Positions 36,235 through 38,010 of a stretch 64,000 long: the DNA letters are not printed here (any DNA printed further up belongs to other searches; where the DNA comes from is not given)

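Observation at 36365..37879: Low-GC single-gene islet: SEC-C motif/TM protein framed by a perfect 10-bp inverted repeat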

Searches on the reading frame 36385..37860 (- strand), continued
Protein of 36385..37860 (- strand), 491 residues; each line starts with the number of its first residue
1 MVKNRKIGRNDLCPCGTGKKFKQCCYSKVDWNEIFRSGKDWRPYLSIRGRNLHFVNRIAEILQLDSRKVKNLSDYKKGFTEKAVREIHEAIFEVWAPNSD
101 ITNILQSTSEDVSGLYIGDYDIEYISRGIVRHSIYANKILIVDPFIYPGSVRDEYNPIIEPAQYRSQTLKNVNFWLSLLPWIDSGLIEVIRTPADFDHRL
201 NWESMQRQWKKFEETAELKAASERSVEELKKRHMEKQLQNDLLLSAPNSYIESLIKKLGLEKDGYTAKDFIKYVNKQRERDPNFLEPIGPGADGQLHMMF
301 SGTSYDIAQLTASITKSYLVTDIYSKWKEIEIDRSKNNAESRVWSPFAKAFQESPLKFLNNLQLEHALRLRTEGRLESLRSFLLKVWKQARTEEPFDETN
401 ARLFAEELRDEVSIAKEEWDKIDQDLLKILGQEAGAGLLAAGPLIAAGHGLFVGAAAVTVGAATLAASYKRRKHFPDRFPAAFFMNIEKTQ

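Call 73: get_annotated_region(hit=H25, flank=4000)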
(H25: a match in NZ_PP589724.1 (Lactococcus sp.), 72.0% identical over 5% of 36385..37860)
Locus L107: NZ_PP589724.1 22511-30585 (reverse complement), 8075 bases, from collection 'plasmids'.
description: Lactococcus sp. strain UCCL637 plasmid pUCCL637D, complete sequence
organism: Lactococcus sp. (NCBI taxid 44273)
taxonomy: Bacteria; Bacillota; Bacilli; Lactobacillales; Streptococcaceae; Lactococcus; Lactococcus sp.
host: -; source: Bacterial culture,Dairy environment; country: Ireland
typing (MOB-suite, as given by PLSDB): mobilizable; replicon rep_cluster_554; relaxase MOB_Unknown
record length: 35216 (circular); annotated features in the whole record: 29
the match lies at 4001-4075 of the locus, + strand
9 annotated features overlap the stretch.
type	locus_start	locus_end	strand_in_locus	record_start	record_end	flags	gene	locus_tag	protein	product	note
CDS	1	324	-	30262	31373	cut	-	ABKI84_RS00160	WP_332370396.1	IS3-like element IS981 family transposase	GO:0006313 - DNA transposition [Evidence IEA]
CDS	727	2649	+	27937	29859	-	-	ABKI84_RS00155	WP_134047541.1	NERD domain-containing protein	-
CDS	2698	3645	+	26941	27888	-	-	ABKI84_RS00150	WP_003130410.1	IS30 family transposase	-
CDS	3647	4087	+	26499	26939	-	-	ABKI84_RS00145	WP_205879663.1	SEC-C metal-binding domain-containing protein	-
CDS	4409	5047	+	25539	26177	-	-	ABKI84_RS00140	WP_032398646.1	hypothetical protein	-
CDS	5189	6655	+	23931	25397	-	-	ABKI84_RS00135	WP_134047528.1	Y-family DNA polymerase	-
CDS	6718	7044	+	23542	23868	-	-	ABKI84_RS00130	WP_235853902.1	hypothetical protein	-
CDS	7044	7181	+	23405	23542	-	-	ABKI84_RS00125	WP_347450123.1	hypothetical protein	-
CDS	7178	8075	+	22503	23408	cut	recA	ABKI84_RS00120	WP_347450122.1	recombinase RecA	GO:0006281 - DNA repair [Evidence IEA]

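Call 74: get_annotated_region(hit=H1, flank=6000)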
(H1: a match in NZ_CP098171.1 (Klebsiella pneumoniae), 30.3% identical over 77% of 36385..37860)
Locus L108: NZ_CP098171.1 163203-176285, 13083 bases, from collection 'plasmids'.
description: Klebsiella pneumoniae strain Z0117KP0003 plasmid pZ0117KP0003-2, complete sequence
organism: Klebsiella pneumoniae (NCBI taxid 573)
taxonomy: Bacteria; Pseudomonadota; Gammaproteobacteria; Enterobacterales; Enterobacteriaceae; Klebsiella; Klebsiella pneumoniae
host: -; source: Canis lupus familiaris,Rectal swab; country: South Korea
typing (MOB-suite, as given by PLSDB): non-mobilizable
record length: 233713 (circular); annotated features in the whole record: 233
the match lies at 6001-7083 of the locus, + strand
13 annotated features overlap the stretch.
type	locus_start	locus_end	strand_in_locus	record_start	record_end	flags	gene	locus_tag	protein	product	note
CDS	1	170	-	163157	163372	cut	-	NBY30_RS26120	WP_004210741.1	hypothetical protein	-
CDS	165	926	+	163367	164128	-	-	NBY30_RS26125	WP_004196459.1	YciK family oxidoreductase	-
CDS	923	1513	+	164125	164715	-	cobO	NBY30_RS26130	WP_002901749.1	cob(I)yrinic acid a,c-diamide adenosyltransferase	GO:0009236 - cobalamin biosynthetic process [Evidence IEA]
CDS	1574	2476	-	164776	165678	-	rluB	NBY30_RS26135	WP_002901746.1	23S rRNA pseudouridine(2605) synthase RluB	GO:0001522 - pseudouridine synthesis [Evidence IEA]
CDS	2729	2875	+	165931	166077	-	-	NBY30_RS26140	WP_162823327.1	hypothetical protein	-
CDS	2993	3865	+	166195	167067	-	-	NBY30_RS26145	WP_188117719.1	DUF3258 domain-containing protein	-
CDS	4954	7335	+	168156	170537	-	-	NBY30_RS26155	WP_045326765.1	DUF4238 domain-containing protein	-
CDS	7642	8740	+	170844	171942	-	-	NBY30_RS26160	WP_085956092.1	IS3 family transposase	-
CDS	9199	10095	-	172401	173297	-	gcvA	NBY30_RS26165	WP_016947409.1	transcriptional regulator GcvA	GO:0006355 - regulation of DNA-templated transcription [Evidence IEA]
CDS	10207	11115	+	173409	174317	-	-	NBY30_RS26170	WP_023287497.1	DMT family transporter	GO:0055085 - transmembrane transport [Evidence IEA]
CDS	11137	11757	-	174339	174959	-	-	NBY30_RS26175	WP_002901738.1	L-threonylcarbamoyladenylate synthase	GO:0006400 - tRNA modification [Evidence IEA]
CDS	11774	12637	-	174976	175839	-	rnm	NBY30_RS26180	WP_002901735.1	RNase AM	-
CDS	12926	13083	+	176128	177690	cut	-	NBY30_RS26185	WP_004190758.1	anthranilate synthase component 1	GO:0009058 - biosynthetic process [Evidence IEA]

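Call 75: get_annotated_region(hit=H2, flank=5000)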
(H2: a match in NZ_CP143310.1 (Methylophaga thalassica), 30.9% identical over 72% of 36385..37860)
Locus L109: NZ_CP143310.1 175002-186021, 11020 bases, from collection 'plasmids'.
description: Methylophaga thalassica strain IOM01 plasmid unnamed, complete sequence
organism: Methylophaga thalassica (NCBI taxid 40223)
taxonomy: Bacteria; Pseudomonadota; Gammaproteobacteria; Thiotrichales; Piscirickettsiaceae; Methylophaga; Methylophaga thalassica
host: -; source: cell culture,A deep sea sediment sample from the Central Indian Ridge; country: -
typing (MOB-suite, as given by PLSDB): non-mobilizable
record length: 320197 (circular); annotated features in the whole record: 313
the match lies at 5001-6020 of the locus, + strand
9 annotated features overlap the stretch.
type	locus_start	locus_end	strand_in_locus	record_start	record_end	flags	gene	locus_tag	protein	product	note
CDS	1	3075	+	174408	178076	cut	-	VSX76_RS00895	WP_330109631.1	restriction endonuclease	-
CDS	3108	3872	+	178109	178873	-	-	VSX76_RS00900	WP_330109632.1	SLATT domain-containing protein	-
CDS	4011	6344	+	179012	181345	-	-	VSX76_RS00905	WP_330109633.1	DUF4238 domain-containing protein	-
CDS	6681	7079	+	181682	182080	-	-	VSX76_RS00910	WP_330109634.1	hypothetical protein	-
CDS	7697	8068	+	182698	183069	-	-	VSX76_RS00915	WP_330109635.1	XRE family transcriptional regulator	-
CDS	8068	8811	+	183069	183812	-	-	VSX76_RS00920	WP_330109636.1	RES family NAD+ phosphorylase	-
CDS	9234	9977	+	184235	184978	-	-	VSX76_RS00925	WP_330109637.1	hypothetical protein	-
CDS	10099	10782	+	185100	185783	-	-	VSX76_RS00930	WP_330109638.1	hypothetical protein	-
CDS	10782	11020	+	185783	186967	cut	-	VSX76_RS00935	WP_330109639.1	hypothetical protein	-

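Call 76: get_annotated_region(hit=H3, flank=5000)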
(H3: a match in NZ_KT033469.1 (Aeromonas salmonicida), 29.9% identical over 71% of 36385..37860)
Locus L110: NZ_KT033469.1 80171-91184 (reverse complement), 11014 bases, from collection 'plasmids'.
description: Aeromonas salmonicida subsp. salmonicida strain 01-B522 plasmid pAsa4b, complete sequence
organism: Aeromonas salmonicida (NCBI taxid 29491)
taxonomy: Bacteria; Pseudomonadota; Gammaproteobacteria; Aeromonadales; Aeromonadaceae; Aeromonas; Aeromonas salmonicida
host: -; source: -; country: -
typing (MOB-suite, as given by PLSDB): conjugative; replicon rep_cluster_71; relaxase MOBH,MOBH; mating-pair formation MPF_F
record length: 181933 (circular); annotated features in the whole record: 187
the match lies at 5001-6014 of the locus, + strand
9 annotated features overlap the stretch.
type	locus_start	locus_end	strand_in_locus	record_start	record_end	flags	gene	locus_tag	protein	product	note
CDS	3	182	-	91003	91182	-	-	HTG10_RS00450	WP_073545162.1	hypothetical protein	-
CDS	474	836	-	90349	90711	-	-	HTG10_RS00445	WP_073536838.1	hypothetical protein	-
CDS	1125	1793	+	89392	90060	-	-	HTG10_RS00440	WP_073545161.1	hypothetical protein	-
CDS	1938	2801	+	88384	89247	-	-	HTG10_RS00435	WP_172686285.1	hypothetical protein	-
CDS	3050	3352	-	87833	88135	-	-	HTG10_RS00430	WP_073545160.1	hypothetical protein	-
CDS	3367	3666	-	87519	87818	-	-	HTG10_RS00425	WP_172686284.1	hypothetical protein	-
CDS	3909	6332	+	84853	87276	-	-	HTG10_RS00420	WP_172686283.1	DUF4238 domain-containing protein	-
CDS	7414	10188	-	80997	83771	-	traN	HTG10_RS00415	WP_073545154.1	conjugal transfer mating pair stabilization protein TraN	-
CDS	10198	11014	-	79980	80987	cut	-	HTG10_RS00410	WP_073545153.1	TraU family protein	-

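Call 77: get_annotated_region(hit=H4, flank=5000)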
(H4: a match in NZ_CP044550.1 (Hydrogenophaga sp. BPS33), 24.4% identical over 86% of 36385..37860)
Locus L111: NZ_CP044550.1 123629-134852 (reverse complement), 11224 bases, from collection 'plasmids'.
description: Hydrogenophaga sp. BPS33 plasmid pBPS33-1, complete sequence
organism: Hydrogenophaga sp. BPS33 (NCBI taxid 2651974)
taxonomy: Bacteria; Pseudomonadota; Betaproteobacteria; Burkholderiales; Comamonadaceae; Hydrogenophaga; Hydrogenophaga sp. BPS33
host: -; source: -; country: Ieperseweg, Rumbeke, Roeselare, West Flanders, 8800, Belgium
typing (MOB-suite, as given by PLSDB): non-mobilizable
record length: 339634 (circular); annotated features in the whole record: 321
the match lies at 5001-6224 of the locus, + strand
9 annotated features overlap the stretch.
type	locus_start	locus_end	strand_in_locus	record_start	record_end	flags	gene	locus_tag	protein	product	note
CDS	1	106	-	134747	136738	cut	-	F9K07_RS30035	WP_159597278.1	hypothetical protein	-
CDS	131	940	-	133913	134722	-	-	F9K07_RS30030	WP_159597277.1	hypothetical protein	-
CDS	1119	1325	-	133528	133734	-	-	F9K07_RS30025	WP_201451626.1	hypothetical protein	-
CDS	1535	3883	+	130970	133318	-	-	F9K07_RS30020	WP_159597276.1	AAA family ATPase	-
CDS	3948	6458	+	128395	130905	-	-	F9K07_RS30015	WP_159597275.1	DUF4238 domain-containing protein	-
CDS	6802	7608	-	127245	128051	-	-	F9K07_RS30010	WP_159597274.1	hypothetical protein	-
CDS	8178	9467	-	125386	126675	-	-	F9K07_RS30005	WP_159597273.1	DUF3883 domain-containing protein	-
CDS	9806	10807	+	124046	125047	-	-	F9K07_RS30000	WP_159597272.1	ABC-three component system protein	-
CDS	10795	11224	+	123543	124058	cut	-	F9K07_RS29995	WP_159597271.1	ABC-three component system middle component 2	-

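Call 78: search_protein_families(library=pfam, proteins=[L108:4954-7335:+, L109:4011-6344:+, L110:3909-6332:+, L111:3948-6458:+], max_evalue=0.01)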
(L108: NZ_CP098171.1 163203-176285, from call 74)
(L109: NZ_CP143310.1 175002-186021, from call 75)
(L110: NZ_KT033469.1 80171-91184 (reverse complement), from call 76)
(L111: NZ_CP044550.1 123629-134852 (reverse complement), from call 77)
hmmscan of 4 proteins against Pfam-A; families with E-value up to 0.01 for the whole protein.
L108:4954-7335:+ (793 aa): 2 families
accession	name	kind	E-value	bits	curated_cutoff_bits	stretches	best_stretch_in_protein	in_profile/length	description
PF14022.11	DUF4238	-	3.3e-14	53.4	27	1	7-283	2-280/281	Protein of unknown function (DUF4238)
PF02810.21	SEC-C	-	0.0004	20.6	20.4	1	353-370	1-18/19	SEC-C motif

L109:4011-6344:+ (777 aa): 2 families
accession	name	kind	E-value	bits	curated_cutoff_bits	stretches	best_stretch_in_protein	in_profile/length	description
PF14022.11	DUF4238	-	9.3e-09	35.5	27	1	147-263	192-278/281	Protein of unknown function (DUF4238)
PF02810.21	SEC-C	-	6.6e-05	23.1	20.4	1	335-351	1-17/19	SEC-C motif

L110:3909-6332:+ (807 aa): 2 families
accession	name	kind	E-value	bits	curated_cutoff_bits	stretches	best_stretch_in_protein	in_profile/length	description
PF14022.11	DUF4238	-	5.6e-11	42.8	27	1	21-298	1-280/281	Protein of unknown function (DUF4238)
PF02810.21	SEC-C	-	0.00051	20.3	20.4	1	367-384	1-18/19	SEC-C motif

L111:3948-6458:+ (836 aa): 1 family
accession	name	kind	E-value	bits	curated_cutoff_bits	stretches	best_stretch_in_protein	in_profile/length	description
PF14022.11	DUF4238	-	1.5e-11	44.7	27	1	8-287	1-280/281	Protein of unknown function (DUF4238)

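Call 79: search_protein_families(library=padloc, proteins=[L108:4954-7335:+, L109:4011-6344:+, L110:3909-6332:+, L111:3948-6458:+], max_evalue=0.01)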
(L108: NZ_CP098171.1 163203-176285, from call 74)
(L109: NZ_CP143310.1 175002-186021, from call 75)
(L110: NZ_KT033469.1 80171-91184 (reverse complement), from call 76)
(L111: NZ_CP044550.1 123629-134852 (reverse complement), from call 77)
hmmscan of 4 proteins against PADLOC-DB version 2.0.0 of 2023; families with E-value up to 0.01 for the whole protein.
L108:4954-7335:+ (793 aa): 4 families
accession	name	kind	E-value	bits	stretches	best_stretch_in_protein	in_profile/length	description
PDLC00833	E1-E2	-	2.1e-07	28.6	1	328-378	147-199/222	E1-E2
PDLC00872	E2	-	8.8e-06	23.3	1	328-379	143-195/216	E2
PDLC04917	PDC-S12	-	0.00015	19.8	1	343-370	190-217/218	-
PDLC00865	E2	-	0.00024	18.6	1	337-379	157-198/219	E2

L109:4011-6344:+ (777 aa): 4 families
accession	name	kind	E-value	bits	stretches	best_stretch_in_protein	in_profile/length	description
PDLC00833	E1-E2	-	2.1e-08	31.9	1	300-360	136-199/222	E1-E2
PDLC04917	PDC-S12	-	7.6e-06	24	1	327-352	192-217/218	-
PDLC00872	E2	-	8.7e-06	23.4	1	310-360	143-195/216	E2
PDLC00865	E2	-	1.5e-05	22.5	1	309-364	145-201/219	E2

L110:3909-6332:+ (807 aa): 5 families
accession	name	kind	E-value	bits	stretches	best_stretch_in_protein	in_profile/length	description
PDLC00833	E1-E2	-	3.3e-08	31.3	1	331-393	135-200/222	E1-E2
PDLC00872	E2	-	2.2e-05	22.1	1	341-391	142-194/216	E2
PDLC04917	PDC-S12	-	3e-05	22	1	359-384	192-217/218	-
PDLC00865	E2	-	0.00029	18.3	1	357-395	162-200/219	E2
PDLC00871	E2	-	0.0063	14.2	0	341-395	145-200/241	E2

L111:3948-6458:+ (836 aa): 0 families

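Call 91: search_dna_similar(query=P0221, collection=plasmids, mode=protein, max_evalue=1, max_rows=40)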
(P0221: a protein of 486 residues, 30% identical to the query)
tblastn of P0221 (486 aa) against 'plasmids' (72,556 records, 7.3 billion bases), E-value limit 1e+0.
Records with a match: 473; places in all: 520; records where one place covers at least 80% of the query: 3.
Best place of each record, by identity: 80-90% 7; 60-80% 380; <60% 86.
By first word of the organism name: Xanthomonas 142; Klebsiella 67; Pseudomonas 30; Escherichia 26; Azospirillum 16; Enterococcus 16; Citrobacter 15; Bacillus 13; Burkholderia 8; Sphingomonas 7; and 60 more.
By predicted mobility (MOB-suite, as given by PLSDB): conjugative 212; non-mobilizable 203; mobilizable 58.
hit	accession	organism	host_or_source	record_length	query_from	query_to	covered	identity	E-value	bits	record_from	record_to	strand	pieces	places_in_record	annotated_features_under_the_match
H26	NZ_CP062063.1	Janthinobacterium sp. HH102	whole organism,water rainwater-tap ...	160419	2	461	95%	27.6%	5e-40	161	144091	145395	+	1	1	DUF4238 domain-containing protein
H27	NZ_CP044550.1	Hydrogenophaga sp. BPS33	-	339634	2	478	98%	26.2%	4e-43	171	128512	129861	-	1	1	DUF4238 domain-containing protein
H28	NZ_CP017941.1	Phyllobacterium zundukense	Oxytropis triphylla,cell culture,root ...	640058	11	481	97%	26.2%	1e-45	178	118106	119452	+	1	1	hypothetical protein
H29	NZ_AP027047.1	Vibrio nigripulchritudo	Penaeus vannamei,cell ...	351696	6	360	73%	30.1%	5e-40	161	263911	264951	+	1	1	DUF4238 domain-containing protein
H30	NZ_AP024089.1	Vibrio nigripulchritudo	-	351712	6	360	73%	30.1%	5e-40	161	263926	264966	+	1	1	DUF4238 domain-containing protein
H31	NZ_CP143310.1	Methylophaga thalassica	cell culture,A deep sea sediment sample ...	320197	5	327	66%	31.5%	2e-39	159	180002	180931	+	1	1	DUF4238 domain-containing protein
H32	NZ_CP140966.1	Sinorhizobium medicae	Medicago lupulina,whole organism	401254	10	356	71%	28.9%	8e-45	176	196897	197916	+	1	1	DUF4238 domain-containing protein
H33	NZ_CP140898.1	Sinorhizobium medicae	Medicago lupulina,whole organism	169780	10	356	71%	28.9%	1e-44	175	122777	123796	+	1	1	DUF4238 domain-containing protein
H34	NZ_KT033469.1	Aeromonas salmonicida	-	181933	7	334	67%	30.5%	1e-35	148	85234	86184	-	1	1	DUF4238 domain-containing protein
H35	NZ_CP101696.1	Photobacterium toruni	Paralichthys olivaceus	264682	7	334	67%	29.6%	1e-38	157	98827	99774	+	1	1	DUF4238 domain-containing protein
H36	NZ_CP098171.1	Klebsiella pneumoniae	Canis lupus familiaris,Rectal swab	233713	5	356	72%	27.5%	8e-35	146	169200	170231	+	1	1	DUF4238 domain-containing protein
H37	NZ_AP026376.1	Aeromonas caviae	-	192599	7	315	64%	31.1%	1e-31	136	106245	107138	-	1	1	DUF4238 domain-containing protein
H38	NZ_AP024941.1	Aeromonas caviae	-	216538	7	315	64%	31.1%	1e-31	136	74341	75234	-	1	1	hypothetical protein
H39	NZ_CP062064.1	Janthinobacterium sp. HH102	whole organism,water rainwater-tap ...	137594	180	400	45%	24.7%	9e-8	62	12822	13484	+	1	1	hypothetical protein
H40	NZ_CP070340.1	Bacillus cereus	Bombyx mori,whole organism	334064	6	138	27%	31.1%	1e-2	46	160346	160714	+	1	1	SEC-C domain-containing protein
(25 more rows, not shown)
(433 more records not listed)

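Call 92: get_annotated_region(hit=H40, flank=5000)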
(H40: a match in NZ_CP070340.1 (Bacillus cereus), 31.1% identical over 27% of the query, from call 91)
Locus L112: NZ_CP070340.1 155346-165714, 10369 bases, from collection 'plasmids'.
description: Bacillus cereus strain VKM B-370 plasmid pVKMB-370_1, complete sequence
organism: Bacillus cereus (NCBI taxid 1396)
taxonomy: Bacteria; Bacillota; Bacilli; Bacillales; Bacillaceae; Bacillus; Bacillus cereus
host: -; source: Bombyx mori,whole organism; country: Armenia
typing (MOB-suite, as given by PLSDB): conjugative; replicon rep_cluster_1912; relaxase MOBP; mating-pair formation MPF_T
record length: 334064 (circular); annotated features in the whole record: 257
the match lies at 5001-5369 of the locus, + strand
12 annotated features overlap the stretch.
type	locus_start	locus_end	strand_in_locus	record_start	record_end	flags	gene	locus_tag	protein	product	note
CDS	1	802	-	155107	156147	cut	-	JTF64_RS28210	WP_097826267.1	response regulator transcription factor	GO:0000160 - phosphorelay signal transduction system [Evidence IEA]; GO:0006355 - regulation of DNA-templated ...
CDS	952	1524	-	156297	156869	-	-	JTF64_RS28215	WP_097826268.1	tyrosine-type recombinase/integrase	GO:0015074 - DNA integration [Evidence IEA]; GO:0006310 - DNA recombination [Evidence IEA]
CDS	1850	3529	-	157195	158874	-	-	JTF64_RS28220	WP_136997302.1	hypothetical protein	-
CDS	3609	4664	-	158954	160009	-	-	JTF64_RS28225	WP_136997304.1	hypothetical protein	-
CDS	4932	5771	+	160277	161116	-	-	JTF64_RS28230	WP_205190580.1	SEC-C domain-containing protein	-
CDS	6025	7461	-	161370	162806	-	-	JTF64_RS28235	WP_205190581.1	IS4 family transposase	-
CDS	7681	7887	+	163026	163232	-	-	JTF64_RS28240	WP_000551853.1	helix-turn-helix transcriptional regulator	-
CDS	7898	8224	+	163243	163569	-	-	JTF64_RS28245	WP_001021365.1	hypothetical protein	-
CDS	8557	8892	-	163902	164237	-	-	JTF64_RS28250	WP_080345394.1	hypothetical protein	-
CDS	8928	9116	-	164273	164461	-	hfq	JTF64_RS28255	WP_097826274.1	RNA chaperone Hfq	GO:0006378 - mRNA polyadenylation [Evidence IEA]; GO:0016070 - RNA metabolic process [Evidence IEA]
CDS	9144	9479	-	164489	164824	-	-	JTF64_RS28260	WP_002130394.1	hypothetical protein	-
CDS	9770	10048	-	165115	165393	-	-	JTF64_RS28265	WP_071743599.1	AbrB/MazE/SpoVT family DNA-binding domain-containing protein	-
